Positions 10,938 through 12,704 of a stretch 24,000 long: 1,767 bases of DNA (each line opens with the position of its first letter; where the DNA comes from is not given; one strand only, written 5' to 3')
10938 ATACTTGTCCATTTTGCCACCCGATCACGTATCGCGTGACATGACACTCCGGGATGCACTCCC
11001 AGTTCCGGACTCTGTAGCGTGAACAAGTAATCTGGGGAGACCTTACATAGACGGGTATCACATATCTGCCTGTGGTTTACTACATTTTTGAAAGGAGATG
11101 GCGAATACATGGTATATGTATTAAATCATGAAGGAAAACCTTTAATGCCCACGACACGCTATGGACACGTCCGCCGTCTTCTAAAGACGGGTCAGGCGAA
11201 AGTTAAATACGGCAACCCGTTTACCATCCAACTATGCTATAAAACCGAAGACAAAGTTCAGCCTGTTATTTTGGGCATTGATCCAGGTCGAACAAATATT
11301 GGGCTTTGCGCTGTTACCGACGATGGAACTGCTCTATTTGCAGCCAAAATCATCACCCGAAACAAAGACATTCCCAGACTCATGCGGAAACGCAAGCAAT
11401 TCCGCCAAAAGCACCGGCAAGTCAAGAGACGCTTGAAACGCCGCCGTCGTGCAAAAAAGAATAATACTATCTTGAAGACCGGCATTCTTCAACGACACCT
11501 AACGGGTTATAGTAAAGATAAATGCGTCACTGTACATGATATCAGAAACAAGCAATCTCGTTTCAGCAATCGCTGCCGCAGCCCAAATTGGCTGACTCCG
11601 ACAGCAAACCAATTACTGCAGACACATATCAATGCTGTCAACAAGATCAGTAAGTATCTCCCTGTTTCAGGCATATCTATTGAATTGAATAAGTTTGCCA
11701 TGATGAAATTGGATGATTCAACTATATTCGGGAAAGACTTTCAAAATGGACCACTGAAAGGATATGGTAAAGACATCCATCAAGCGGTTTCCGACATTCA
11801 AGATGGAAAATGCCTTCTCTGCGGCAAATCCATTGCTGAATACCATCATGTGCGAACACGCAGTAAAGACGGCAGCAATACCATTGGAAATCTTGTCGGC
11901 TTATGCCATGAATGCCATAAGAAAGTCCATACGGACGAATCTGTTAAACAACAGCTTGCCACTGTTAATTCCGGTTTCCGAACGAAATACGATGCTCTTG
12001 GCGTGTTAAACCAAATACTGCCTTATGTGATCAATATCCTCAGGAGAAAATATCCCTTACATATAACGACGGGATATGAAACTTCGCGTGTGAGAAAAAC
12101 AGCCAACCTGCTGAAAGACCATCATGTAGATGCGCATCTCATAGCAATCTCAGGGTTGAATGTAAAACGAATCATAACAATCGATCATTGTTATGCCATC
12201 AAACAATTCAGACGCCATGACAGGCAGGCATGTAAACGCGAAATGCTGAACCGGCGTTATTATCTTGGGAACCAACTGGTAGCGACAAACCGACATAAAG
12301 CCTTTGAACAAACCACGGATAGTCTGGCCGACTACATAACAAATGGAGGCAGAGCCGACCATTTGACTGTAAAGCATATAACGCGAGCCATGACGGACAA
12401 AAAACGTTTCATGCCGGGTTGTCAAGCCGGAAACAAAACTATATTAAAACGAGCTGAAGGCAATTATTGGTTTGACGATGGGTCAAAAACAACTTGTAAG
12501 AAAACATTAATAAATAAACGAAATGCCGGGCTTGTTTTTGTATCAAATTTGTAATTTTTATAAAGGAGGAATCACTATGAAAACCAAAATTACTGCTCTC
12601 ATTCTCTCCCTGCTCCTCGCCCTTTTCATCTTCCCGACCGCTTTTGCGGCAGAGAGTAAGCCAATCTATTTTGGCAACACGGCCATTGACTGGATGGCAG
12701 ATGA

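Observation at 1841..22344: Recurrent non-canonical promoter: CT[A/G]ATA - exactly 17 nt ending in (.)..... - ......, at least 6 to 8 copies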

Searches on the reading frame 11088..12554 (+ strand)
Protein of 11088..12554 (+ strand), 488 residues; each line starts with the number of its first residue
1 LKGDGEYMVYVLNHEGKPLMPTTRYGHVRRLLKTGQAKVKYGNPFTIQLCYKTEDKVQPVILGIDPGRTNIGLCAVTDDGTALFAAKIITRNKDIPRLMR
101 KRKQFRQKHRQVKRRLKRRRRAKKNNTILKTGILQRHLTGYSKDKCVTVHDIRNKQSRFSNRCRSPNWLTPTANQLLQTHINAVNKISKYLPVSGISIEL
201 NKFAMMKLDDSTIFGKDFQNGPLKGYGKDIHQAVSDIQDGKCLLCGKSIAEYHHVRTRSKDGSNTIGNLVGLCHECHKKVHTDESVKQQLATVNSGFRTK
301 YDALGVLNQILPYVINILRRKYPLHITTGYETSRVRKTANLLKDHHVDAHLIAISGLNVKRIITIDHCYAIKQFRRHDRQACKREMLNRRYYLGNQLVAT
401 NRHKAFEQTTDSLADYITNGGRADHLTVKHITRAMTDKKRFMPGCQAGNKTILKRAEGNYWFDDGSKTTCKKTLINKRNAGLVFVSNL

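Call 11: search_protein_families(library=pfam, proteins=[window:11088-12554:+], max_evalue=0.01)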
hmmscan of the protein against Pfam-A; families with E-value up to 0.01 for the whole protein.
window:11088-12554:+ (488 aa): 3 families
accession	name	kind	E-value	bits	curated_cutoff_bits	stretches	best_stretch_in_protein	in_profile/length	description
PF14239.11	RRXRR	-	2.3e-43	148.5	25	1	9-221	1-174/174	RRXRR protein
PF01844.29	HNH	-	2.5e-06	28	21.4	1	242-282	1-46/47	HNH endonuclease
PF14279.12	HNH_5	-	0.00012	22.3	27.5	1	242-283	1-48/56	HNH endonuclease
